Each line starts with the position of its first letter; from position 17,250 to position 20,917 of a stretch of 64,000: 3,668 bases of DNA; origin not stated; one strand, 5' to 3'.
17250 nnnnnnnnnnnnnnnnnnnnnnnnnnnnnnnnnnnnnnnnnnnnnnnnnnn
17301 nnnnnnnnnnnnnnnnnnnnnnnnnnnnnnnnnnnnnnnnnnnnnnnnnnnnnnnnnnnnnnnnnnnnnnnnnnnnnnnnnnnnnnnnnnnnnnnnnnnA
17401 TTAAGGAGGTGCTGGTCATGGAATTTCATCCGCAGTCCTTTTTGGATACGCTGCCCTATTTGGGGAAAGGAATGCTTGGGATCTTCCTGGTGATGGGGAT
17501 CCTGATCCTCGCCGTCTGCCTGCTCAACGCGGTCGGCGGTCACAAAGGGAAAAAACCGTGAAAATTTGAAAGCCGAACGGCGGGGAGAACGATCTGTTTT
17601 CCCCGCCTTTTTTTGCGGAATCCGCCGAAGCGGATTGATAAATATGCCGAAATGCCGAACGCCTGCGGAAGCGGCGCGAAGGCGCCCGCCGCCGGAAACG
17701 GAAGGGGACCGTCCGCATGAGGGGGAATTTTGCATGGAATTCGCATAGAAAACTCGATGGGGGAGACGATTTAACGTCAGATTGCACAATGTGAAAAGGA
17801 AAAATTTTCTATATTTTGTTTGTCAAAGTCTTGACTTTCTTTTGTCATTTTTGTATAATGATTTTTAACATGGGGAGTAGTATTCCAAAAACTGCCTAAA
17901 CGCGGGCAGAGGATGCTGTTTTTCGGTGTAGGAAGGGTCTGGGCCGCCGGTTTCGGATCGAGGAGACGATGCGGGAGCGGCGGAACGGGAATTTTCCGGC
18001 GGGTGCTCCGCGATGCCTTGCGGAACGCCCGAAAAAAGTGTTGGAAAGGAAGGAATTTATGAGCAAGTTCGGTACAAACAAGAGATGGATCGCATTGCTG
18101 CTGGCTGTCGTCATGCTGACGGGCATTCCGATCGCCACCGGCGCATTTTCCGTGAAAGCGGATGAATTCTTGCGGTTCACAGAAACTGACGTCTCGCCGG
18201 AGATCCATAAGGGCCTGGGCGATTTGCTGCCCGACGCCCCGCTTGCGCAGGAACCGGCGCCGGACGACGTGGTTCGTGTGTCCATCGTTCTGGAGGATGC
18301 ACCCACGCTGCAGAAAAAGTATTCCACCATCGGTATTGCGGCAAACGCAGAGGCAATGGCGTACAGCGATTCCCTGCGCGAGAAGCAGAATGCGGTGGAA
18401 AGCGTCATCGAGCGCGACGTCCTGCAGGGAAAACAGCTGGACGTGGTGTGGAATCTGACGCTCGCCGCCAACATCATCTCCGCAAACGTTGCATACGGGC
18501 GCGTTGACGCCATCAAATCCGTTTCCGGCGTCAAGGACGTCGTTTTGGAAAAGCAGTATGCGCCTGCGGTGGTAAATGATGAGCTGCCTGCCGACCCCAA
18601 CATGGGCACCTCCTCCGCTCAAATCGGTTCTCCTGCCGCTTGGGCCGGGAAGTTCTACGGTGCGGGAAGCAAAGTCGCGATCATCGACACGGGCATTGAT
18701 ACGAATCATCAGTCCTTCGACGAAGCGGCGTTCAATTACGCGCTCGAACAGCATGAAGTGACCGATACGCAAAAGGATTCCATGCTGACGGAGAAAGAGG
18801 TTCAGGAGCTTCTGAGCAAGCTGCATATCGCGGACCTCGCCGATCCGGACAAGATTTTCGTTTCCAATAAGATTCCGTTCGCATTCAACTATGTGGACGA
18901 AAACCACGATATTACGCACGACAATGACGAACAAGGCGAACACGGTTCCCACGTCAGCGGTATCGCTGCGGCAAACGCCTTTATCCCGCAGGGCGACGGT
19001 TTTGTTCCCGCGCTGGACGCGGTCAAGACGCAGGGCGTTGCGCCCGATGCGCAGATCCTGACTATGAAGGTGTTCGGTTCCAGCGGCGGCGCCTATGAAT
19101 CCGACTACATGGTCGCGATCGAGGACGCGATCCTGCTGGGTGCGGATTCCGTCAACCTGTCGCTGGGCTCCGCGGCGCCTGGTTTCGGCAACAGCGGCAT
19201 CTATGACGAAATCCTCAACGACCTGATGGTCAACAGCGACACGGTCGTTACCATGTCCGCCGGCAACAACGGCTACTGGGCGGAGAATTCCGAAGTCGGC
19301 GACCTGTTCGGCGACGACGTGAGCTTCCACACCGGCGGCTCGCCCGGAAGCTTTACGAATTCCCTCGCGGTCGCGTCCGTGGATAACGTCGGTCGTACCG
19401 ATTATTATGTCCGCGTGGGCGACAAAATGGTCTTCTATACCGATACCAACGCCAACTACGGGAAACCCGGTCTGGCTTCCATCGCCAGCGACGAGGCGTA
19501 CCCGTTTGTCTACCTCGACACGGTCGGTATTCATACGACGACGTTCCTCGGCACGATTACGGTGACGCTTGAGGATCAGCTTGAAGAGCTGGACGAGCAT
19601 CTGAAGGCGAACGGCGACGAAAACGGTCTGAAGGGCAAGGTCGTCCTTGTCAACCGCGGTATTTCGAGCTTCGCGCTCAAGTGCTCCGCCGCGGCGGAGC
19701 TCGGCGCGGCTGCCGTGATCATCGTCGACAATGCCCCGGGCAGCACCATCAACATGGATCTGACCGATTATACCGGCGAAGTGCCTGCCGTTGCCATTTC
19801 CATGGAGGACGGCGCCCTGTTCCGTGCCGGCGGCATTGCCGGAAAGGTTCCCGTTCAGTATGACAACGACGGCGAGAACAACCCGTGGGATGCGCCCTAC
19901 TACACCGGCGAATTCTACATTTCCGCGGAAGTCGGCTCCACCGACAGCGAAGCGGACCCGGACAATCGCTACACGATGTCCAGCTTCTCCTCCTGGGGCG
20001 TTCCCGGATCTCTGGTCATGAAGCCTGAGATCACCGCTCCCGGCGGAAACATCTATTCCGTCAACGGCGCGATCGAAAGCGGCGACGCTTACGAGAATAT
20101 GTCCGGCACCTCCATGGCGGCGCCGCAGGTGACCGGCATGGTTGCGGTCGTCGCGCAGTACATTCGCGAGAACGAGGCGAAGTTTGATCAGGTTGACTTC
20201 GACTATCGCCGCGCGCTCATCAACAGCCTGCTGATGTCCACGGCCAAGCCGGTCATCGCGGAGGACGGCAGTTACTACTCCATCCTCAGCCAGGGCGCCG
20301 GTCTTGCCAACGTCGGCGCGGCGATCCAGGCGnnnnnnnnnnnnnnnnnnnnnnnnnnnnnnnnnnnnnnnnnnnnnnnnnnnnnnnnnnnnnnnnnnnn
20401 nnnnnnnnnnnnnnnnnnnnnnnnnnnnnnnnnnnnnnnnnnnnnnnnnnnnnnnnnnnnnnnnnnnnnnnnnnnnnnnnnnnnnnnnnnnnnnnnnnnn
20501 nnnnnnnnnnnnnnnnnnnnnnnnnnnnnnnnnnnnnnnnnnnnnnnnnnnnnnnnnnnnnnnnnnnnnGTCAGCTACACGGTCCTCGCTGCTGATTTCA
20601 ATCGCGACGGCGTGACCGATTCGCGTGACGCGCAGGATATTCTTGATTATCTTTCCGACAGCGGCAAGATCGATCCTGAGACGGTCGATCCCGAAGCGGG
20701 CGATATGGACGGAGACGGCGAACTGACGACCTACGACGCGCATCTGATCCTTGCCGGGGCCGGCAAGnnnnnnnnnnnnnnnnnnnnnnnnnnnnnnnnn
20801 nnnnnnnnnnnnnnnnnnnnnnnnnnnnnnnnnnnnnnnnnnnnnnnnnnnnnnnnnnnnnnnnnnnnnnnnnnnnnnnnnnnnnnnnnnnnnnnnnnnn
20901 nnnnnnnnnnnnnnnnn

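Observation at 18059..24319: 2086-aa S8 protease combining PA, dockerin-like, Big_2, cohesin-like and tandem-repeat modules with an SPxTG sorting signal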

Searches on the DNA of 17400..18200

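Call 25: search_rna_families(source=window, start=17400, end=18200, threshold=evalue, max_evalue=1)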
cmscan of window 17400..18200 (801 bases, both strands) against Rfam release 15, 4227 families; matches with E-value up to 1: 1.
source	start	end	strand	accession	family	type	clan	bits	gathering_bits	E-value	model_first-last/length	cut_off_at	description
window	17536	17645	+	RF00243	traJ_5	Cis-reg;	CL00016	24.8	50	0.15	1-109/109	no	traJ 5' UTR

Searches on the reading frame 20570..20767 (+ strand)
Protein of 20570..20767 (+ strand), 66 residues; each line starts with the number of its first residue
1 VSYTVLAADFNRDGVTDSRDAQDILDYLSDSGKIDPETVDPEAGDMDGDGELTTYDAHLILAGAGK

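Call 50: search_solved_structures(query=A3, max_evalue=1, show_alignments=2)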
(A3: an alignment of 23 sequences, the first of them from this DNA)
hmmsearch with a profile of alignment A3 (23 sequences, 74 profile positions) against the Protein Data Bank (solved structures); distinct sequences matched with E-value up to 1: 250 (the best 60 are shown).
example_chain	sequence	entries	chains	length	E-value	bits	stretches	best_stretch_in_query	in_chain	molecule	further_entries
4uyq_B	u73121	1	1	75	2.7e-09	40.3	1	17-68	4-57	Cellulosomal scaffoldin adaptor protein B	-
8x39_A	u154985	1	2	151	4.5e-09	39.6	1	16-68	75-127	Serine protease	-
8x3a_A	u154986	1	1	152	4.6e-09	39.6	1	16-68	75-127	Serine protease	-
1daq_A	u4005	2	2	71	2.7e-08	37.1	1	14-64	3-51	ENDOGLUCANASE SS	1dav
4uyp_B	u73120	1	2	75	3.5e-08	36.8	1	17-68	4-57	Cellulosomal scaffoldin adaptor protein B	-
2mte_A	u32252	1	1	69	3.6e-08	36.7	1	14-64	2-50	Cellulose 1,4-beta-cellobiosidase (reducing end) CelS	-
8ajy_B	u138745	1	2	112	5.7e-08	36.1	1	9-46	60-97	Dockerin from ScaH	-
6kg9_A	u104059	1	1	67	1.6e-07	34.7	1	14-72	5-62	And cellulose-binding endoglucanase family 9 CelL ortholog dockerin domain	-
1ohz_B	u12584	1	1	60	2.9e-07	33.8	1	19-68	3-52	ENDO-1,4-BETA-XYLANASE Y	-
2y3n_B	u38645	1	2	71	3.8e-07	33.4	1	15-68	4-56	CELLULOSOMAL FAMILY-48 PROCESSIVE GLYCOSIDE HYDROLASE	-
6kge_D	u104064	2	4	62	4.3e-07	33.3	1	15-72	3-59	And cellulose-binding endoglucanase family 9 CelL ortholog dockerin domain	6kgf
6kgc_B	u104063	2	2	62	8e-07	32.4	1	15-72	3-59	And cellulose-binding endoglucanase family 9 CelL ortholog dockerin domain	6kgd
2ccl_B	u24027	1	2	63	9.2e-07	32.2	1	17-68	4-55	ENDO-1,4-BETA-XYLANASE Y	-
3ul4_B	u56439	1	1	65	1.3e-06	31.8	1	16-69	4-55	Cellulosome enzyme, dockerin type I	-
4fl4_A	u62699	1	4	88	1.8e-06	31.3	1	13-38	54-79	Glycoside hydrolase family 9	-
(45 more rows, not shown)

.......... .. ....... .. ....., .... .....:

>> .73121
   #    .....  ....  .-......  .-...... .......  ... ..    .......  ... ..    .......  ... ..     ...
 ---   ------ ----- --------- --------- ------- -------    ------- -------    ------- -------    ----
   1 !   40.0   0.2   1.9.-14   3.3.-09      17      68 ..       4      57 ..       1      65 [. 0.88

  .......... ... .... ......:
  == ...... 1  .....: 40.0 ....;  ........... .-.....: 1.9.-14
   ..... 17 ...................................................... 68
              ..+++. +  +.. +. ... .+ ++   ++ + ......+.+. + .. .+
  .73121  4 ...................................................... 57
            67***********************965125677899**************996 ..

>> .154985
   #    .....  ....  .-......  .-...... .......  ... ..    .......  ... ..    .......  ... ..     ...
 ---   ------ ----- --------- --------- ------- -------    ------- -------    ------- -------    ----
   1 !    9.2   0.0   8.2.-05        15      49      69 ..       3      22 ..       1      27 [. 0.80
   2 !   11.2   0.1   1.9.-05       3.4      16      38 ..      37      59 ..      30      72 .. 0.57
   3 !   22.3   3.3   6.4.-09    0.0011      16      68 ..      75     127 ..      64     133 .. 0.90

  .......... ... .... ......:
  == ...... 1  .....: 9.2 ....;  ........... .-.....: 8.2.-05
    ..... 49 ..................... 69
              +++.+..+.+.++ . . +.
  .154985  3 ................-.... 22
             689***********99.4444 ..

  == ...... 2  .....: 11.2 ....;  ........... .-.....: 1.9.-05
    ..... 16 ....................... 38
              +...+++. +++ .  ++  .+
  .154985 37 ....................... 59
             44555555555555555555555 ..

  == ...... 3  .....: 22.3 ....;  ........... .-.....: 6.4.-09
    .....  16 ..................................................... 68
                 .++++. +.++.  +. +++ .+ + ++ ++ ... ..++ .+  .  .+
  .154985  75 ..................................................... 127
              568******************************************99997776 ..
